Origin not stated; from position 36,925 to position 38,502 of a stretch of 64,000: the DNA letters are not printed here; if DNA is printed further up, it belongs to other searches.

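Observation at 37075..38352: DnaB intein (426 aa) with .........-like endonuclease blocks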

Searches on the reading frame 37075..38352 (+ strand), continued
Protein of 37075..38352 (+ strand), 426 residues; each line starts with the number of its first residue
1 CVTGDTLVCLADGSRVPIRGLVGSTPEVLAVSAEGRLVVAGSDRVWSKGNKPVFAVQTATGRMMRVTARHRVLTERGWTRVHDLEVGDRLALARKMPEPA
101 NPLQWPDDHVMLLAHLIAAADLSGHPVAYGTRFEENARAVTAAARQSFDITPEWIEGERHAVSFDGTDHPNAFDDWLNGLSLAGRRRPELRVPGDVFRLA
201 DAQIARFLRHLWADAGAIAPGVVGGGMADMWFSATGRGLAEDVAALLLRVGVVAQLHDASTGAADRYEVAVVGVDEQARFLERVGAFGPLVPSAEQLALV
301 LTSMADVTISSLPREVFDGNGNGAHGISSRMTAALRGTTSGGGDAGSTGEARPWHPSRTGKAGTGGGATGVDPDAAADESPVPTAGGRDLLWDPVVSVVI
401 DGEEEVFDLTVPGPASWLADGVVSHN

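Call 6: find_homologous_proteins(query=window:37075-38352:+, max_evalue=0.001)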
Query window:37075-38352:+ (426 aa): 687 proteins with E <= 0.001 among 8000 candidates; the best 120 are listed.
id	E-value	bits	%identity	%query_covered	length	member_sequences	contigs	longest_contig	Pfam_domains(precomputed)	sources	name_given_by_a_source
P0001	5.9e-96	340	47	100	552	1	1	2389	PF03796.22,PF14528.12,PF14890.12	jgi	jgi:replicative DNA helicase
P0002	2.1e-95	338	45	100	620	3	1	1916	PF03796.22,PF14528.12,PF14890.12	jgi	jgi:replicative DNA helicase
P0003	1.5e-94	336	46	100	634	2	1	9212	PF03796.22,PF14528.12,PF14890.12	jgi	jgi:replicative DNA helicase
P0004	3.3e-94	335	46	100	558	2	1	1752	PF03796.22,PF14528.12,PF14890.12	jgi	jgi:replicative DNA helicase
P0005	1.1e-93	333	45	100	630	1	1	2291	PF03796.22,PF14528.12,PF14890.12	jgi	jgi:replicative DNA helicase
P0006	1.6e-93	332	44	100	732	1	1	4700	PF03796.22,PF14528.12,PF14890.12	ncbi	ncbi:MAG: DnaB-like helicase C-terminal domain-containing protein, partial [Planctomycetota bacteriu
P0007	2.2e-93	332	47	100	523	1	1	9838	PF03796.22,PF14528.12,PF14890.12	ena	-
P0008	2.4e-93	332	48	100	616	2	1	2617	PF03796.22,PF14528.12,PF14890.12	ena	-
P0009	2.6e-93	332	46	100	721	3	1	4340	PF06745.20,PF03796.22,PF14528.12,PF13481.13,PF14890.12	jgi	jgi:replicative DNA helicase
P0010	3.1e-93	331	44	100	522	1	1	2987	PF03796.22,PF14528.12,PF14890.12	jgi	-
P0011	3.6e-93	331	46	100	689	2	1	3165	PF06745.20,PF03796.22,PF14528.12,PF13481.13,PF14890.12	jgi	jgi:replicative DNA helicase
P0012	5.3e-93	331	45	100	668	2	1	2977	PF03796.22,PF14528.12,PF13481.13,PF14890.12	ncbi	ncbi:MAG: DnaB-like helicase C-terminal domain-containing protein, partial [Actinomycetota bacterium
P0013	1.0e-92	330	45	100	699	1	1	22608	PF03796.22,PF14528.12,PF13481.13,PF14890.12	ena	-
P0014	3.0e-92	328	45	100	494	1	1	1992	PF03796.22,PF14528.12,PF14890.12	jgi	jgi:replicative DNA helicase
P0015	2.2e-91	325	46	100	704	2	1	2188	PF03796.22,PF14528.12,PF13481.13,PF14890.12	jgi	jgi:replicative DNA helicase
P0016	2.3e-91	325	46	100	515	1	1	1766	PF03796.22,PF14528.12,PF14890.12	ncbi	ncbi:MAG: DnaB-like helicase C-terminal domain-containing protein, partial [Rubrobacter sp.]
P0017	2.9e-91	325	47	100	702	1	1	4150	PF03796.22,PF14528.12,PF13481.13,PF14890.12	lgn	-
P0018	3.5e-91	325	46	100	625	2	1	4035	PF03796.22,PF14528.12,PF14890.12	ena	-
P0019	3.6e-91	325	44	100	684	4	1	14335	PF03796.22,PF14528.12,PF13481.13,PF14890.12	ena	-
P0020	4.7e-91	324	46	100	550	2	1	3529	PF03796.22,PF14528.12,PF14890.12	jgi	jgi:replicative DNA helicase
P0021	8.5e-91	323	45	100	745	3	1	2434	PF03796.22,PF14528.12,PF13481.13,PF14890.12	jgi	jgi:replicative DNA helicase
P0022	1.2e-90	323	44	100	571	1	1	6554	PF03796.22,PF14528.12,PF14890.12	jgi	-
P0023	3.2e-90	321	45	100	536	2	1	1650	PF03796.22,PF14528.12,PF14890.12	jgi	jgi:replicative DNA helicase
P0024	7.2e-90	320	44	100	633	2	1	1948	PF03796.22,PF14528.12,PF14890.12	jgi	-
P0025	1.1e-89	320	46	100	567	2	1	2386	PF03796.22,PF14528.12,PF14890.12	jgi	-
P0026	1.4e-89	319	44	100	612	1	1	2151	PF03796.22,PF14528.12,PF14890.12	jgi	jgi:replicative DNA helicase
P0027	1.5e-89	319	44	100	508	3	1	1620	PF03796.22,PF14528.12,PF14890.12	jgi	jgi:replicative DNA helicase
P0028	1.6e-89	319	47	100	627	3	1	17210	PF03796.22,PF14528.12,PF13481.13,PF14890.12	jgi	-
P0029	1.8e-89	319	45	100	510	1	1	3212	PF03796.22,PF14528.12,PF14890.12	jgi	jgi:replicative DNA helicase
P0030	5.3e-89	317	45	100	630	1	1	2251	PF03796.22,PF14528.12,PF14890.12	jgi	-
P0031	6.8e-89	317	44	100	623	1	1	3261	PF03796.22,PF14528.12,PF14890.12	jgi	jgi:replicative DNA helicase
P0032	8.3e-89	317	44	100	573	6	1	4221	PF03796.22,PF14528.12,PF14890.12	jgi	-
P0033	1.3e-88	316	47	100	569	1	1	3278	PF03796.22,PF14528.12,PF14890.12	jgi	jgi:replicative DNA helicase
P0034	1.5e-88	316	45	100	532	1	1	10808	PF03796.22,PF14528.12,PF14890.12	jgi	jgi:replicative DNA helicase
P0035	2.1e-88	315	44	100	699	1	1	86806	PF03796.22,PF14528.12,PF14890.12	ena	-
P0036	2.2e-88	315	45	100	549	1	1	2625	PF03796.22,PF14528.12,PF14890.12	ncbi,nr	ncbi:MAG TPA: hypothetical protein DD658_09950 [Deltaproteobacteria bacterium]|nr:hypothetical prote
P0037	5.9e-88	314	43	100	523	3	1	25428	PF03796.22,PF14528.12,PF14890.12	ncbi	-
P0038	6.8e-88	314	45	100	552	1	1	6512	PF03796.22,PF14528.12,PF14890.12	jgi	-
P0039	6.9e-88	314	44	100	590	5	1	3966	PF03796.22,PF14528.12,PF14890.12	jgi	jgi:replicative DNA helicase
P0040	7.5e-88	314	43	100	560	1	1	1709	PF03796.22,PF14528.12,PF14890.12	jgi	jgi:replicative DNA helicase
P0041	9.4e-88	313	45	100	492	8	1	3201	PF03796.22,PF14528.12,PF14890.12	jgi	-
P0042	9.5e-88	313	45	100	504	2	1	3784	PF03796.22,PF14528.12,PF14890.12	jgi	jgi:replicative DNA helicase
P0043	1.3e-87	313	45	100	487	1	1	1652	PF03796.22,PF14528.12,PF14890.12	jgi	jgi:replicative DNA helicase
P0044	1.7e-87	312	43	100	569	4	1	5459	PF03796.22,PF14528.12,PF14890.12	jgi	jgi:replicative DNA helicase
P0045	2.1e-87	312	45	100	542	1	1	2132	PF03796.22,PF14528.12,PF14890.12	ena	-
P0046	2.3e-87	312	45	100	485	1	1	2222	PF03796.22,PF14528.12,PF14890.12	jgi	jgi:replicative DNA helicase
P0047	4.8e-87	311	44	100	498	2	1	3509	PF03796.22,PF14528.12,PF14890.12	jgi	jgi:replicative DNA helicase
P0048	1.2e-86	310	42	100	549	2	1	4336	PF03796.22,PF14528.12,PF14890.12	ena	-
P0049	1.8e-86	309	43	100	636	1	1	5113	PF03796.22,PF14528.12,PF14890.12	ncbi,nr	ncbi:MAG: intein-containing replicative DNA helicase, partial [Deltaproteobacteria bacterium]|nr:int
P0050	1.9e-86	309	45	100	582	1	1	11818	PF03796.22,PF14528.12,PF14890.12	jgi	jgi:replicative DNA helicase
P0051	2.3e-86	309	45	100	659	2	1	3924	PF03796.22,PF14528.12,PF13481.13,PF14890.12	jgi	jgi:replicative DNA helicase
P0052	3.6e-86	308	45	100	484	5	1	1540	PF03796.22,PF14528.12,PF14890.12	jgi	jgi:replicative DNA helicase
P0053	3.8e-86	308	42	100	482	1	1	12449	PF03796.22,PF14528.12,PF14890.12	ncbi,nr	ncbi:MAG: intein-containing replicative DNA helicase, partial [Candidatus Rokubacteria bacterium]|nr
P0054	3.9e-86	308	44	100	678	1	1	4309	PF03796.22,PF14528.12,PF13481.13,PF14890.12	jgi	jgi:replicative DNA helicase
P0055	6.9e-86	307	44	100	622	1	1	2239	PF03796.22,PF14528.12,PF14890.12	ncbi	ncbi:MAG: DnaB-like helicase C-terminal domain-containing protein, partial [Casimicrobiaceae bacteri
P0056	7.2e-86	307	44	100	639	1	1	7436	PF03796.22,PF14528.12,PF13481.13,PF14890.12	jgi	jgi:replicative DNA helicase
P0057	7.3e-86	307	44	100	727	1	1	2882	PF03796.22,PF14528.12,PF13481.13,PF14890.12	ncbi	ncbi:MAG: replicative DNA helicase, partial [Betaproteobacteria bacterium]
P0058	8.8e-86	307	45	100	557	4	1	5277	PF03796.22,PF14528.12,PF14890.12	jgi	jgi:replicative DNA helicase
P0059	1.0e-85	307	44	100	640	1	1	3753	PF03796.22,PF14528.12,PF14890.12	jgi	jgi:replicative DNA helicase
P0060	1.0e-85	307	42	100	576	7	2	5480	PF03796.22,PF14528.12,PF14890.12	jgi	-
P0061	1.1e-85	306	44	100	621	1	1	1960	PF03796.22,PF14528.12,PF14890.12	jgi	jgi:replicative DNA helicase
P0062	1.5e-85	306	44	100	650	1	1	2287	PF03796.22,PF14528.12,PF14890.12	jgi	jgi:replicative DNA helicase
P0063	1.5e-85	306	44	100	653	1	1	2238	PF03796.22,PF14528.12,PF13481.13,PF14890.12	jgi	jgi:replicative DNA helicase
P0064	1.5e-85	306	43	100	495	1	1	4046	PF03796.22,PF14528.12,PF14890.12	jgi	jgi:replicative DNA helicase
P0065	1.5e-85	306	44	100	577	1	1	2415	PF03796.22,PF14528.12,PF14890.12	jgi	jgi:replicative DNA helicase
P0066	2.2e-85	305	45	100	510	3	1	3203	PF03796.22,PF14528.12,PF14890.12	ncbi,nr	ncbi:MAG: intein-containing replicative DNA helicase, partial [Gammaproteobacteria bacterium]|nr:int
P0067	3.8e-85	305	42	100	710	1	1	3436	PF03796.22,PF14528.12,PF13481.13,PF14890.12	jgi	jgi:replicative DNA helicase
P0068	4.5e-85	304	41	100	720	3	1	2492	PF03796.22,PF14528.12,PF13481.13,PF14890.12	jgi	-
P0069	5.6e-85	304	43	100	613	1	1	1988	PF03796.22,PF14528.12,PF14890.12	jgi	-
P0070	5.9e-85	304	43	100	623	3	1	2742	PF03796.22,PF14528.12,PF14890.12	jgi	jgi:replicative DNA helicase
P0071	1.1e-84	303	46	100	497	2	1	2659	PF03796.22,PF14528.12,PF14890.12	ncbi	ncbi:MAG TPA: LAGLIDADG family homing endonuclease [Steroidobacteraceae bacterium]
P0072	1.1e-84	303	42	100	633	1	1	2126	PF03796.22,PF14528.12,PF13481.13,PF14890.12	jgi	jgi:replicative DNA helicase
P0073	1.3e-84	303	44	100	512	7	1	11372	PF03796.22,PF14528.12,PF14890.12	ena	-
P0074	1.3e-84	303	43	100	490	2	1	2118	PF03796.22,PF14528.12,PF14890.12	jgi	jgi:replicative DNA helicase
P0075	1.5e-84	303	43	100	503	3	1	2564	PF03796.22,PF14528.12,PF14890.12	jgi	jgi:replicative DNA helicase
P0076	1.6e-84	303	44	100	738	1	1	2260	PF03796.22,PF14528.12,PF13481.13,PF14890.12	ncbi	ncbi:MAG TPA: DnaB-like helicase C-terminal domain-containing protein, partial [Solirubrobacteraceae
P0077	1.7e-84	303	44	100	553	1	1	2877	PF03796.22,PF14528.12,PF14890.12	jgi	jgi:replicative DNA helicase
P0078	1.9e-84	302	43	100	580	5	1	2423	PF03796.22,PF14528.12,PF14890.12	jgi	jgi:replicative DNA helicase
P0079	2.2e-84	302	44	100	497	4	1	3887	PF03796.22,PF14528.12,PF14890.12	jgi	jgi:replicative DNA helicase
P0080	2.6e-84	302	42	100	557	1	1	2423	PF03796.22,PF14528.12,PF14890.12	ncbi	-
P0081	3.8e-84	301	43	100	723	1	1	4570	PF03796.22,PF14528.12,PF13481.13,PF14890.12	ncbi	-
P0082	4.6e-84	301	43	100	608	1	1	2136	PF03796.22,PF14528.12,PF14890.12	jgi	jgi:replicative DNA helicase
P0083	5.1e-84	301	44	100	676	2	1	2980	PF03796.22,PF14528.12,PF13481.13,PF14890.12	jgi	jgi:replicative DNA helicase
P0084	5.9e-84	301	44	100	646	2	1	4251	PF03796.22,PF14528.12,PF13481.13,PF14890.12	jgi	-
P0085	6.0e-84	301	43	100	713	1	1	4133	PF06745.20,PF03796.22,PF14528.12,PF13481.13,PF14890.12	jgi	jgi:replicative DNA helicase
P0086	9.9e-84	300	42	100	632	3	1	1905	PF03796.22,PF14528.12,PF14890.12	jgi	jgi:replicative DNA helicase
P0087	1.3e-83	300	44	100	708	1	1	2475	PF03796.22,PF14528.12,PF13481.13,PF14890.12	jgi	jgi:replicative DNA helicase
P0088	1.3e-83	300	44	98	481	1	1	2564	PF03796.22,PF14528.12,PF14890.12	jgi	jgi:replicative DNA helicase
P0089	1.7e-83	299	44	100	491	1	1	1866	PF03796.22,PF14528.12,PF14890.12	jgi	jgi:replicative DNA helicase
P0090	2.0e-83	299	44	100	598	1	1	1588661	PF03796.22,PF14528.12,PF14890.12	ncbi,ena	-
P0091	3.0e-83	298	45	100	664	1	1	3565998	PF03796.22,PF14528.12,PF13481.13,PF14890.12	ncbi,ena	-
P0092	4.7e-83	298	44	94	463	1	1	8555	PF03796.22,PF14528.12,PF14890.12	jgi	jgi:replicative DNA helicase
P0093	5.7e-83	298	43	100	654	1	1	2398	PF03796.22,PF14528.12,PF13481.13,PF14890.12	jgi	jgi:replicative DNA helicase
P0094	1.0e-82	297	40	100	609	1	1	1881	PF03796.22,PF14528.12,PF13481.13,PF14890.12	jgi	jgi:replicative DNA helicase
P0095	1.2e-82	296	42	100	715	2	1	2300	PF03796.22,PF14528.12,PF13481.13,PF14890.12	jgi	jgi:replicative DNA helicase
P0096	1.3e-82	296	43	100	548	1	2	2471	PF03796.22,PF14528.12,PF14890.12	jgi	jgi:replicative DNA helicase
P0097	1.9e-82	296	41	100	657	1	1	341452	PF03796.22,PF14528.12,PF13481.13,PF14890.12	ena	-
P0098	1.9e-82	296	44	100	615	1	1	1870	PF03796.22,PF14528.12,PF14890.12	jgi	jgi:replicative DNA helicase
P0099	2.0e-82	296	44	100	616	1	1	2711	PF03796.22,PF14528.12,PF14890.12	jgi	jgi:replicative DNA helicase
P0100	2.3e-82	296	44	100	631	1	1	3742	PF03796.22,PF14528.12,PF14890.12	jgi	jgi:replicative DNA helicase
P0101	2.9e-82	295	42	100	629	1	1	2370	PF03796.22,PF14528.12,PF14890.12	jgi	jgi:replicative DNA helicase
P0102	3.5e-82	295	44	100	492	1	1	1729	PF03796.22,PF14528.12,PF14890.12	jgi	jgi:replicative DNA helicase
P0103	3.8e-82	295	43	100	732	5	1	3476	PF06745.20,PF03796.22,PF14528.12,PF13481.13,PF14890.12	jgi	-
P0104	4.3e-82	295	43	100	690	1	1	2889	PF03796.22,PF14528.12,PF13481.13,PF14890.12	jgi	jgi:replicative DNA helicase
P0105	4.4e-82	295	43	100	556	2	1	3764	PF03796.22,PF14528.12,PF14890.12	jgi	jgi:replicative DNA helicase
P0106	4.5e-82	295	44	100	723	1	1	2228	PF03796.22,PF14528.12,PF13481.13,PF14890.12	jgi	jgi:replicative DNA helicase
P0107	4.6e-82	295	43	100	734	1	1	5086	PF03796.22,PF14528.12,PF13481.13,PF14890.12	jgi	jgi:replicative DNA helicase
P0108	5.0e-82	294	44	100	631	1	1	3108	PF03796.22,PF14528.12,PF14890.12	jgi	jgi:replicative DNA helicase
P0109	9.7e-82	293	43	100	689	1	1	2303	PF06745.20,PF03796.22,PF14528.12,PF13481.13,PF14890.12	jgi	jgi:replicative DNA helicase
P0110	1.3e-81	293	42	100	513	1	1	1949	PF03796.22,PF14528.12,PF14890.12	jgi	jgi:replicative DNA helicase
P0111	1.7e-81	293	45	100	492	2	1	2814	PF03796.22,PF14528.12,PF14890.12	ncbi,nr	ncbi:MAG TPA: LAGLIDADG family homing endonuclease [Usitatibacter sp.]|nr:LAGLIDADG family homing en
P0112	1.7e-81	293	44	100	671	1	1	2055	PF06745.20,PF03796.22,PF14528.12,PF13481.13,PF14890.12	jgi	-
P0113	2.2e-81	292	42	100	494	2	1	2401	PF03796.22,PF14528.12,PF14890.12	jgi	jgi:replicative DNA helicase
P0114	3.1e-81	292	43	100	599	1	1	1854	PF03796.22,PF14528.12,PF14890.12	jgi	jgi:replicative DNA helicase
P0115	3.4e-81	292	41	100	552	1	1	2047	PF03796.22,PF14528.12,PF14890.12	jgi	jgi:replicative DNA helicase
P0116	3.6e-81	292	43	100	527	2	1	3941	PF03796.22,PF14528.12,PF14890.12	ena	-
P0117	4.6e-81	291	42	100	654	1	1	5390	PF03796.22,PF14528.12,PF13481.13,PF14890.12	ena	-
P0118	7.2e-81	291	40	100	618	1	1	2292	PF03796.22,PF14528.12,PF13481.13,PF14890.12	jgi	jgi:replicative DNA helicase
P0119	1.1e-80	290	42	100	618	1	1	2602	PF03796.22,PF14528.12,PF14890.12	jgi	jgi:replicative DNA helicase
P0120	1.3e-80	290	43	100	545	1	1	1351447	PF03796.22,PF14528.12,PF14890.12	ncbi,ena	-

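Call 33: predict_structure(alignment_id=A2)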
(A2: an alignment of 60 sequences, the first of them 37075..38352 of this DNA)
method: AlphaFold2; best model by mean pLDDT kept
length: 426 residues; sequences in the alignment: 60
mean_pLDDT: 84.7   pTM: 0.83
mean pLDDT of the five models: 84.7, 84.0, 83.4, 83.3, 82.9
residues with pLDDT >= 90: 300; 70-90: 39; 50-70: 20; < 50: 67
segments of 3 or more residues with pLDDT < 50: 309-312, 320-328, 334-377, 379-386
pLDDT, mean of each block of 10 residues (from residue 1): 97 98 98 94 97 98 97 96 98 96 98 97 93 96 95 84 76 95 96 98 98 96 80 97 98 96 92 94 97 96 70 51 45 45 36 41 32 42 61 97 98 92 93
secondary structure, 60 per line:
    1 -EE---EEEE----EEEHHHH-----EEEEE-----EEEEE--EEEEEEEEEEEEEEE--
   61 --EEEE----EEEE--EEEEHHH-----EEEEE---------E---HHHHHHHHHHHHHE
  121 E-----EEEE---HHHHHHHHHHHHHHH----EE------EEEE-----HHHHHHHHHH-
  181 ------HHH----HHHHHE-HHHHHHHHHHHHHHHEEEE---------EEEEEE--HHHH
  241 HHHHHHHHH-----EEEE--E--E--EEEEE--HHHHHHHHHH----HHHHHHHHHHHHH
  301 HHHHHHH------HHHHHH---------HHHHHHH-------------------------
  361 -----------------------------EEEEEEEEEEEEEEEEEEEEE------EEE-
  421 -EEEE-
elements in order: E7-10 E15-17 H18-21 E27-31 E37-41 E44-58 E63-66 E71-74 E77-80 E89-93 H107-119 E127-130 H134-148 E161-164 H170-179 H194-198 H201-215 E216-219 E229-234 H237-249 E255-258 E267-271 H274-283 H288-307 H314-319 H329-335 E390-410 E417-419 E422-425
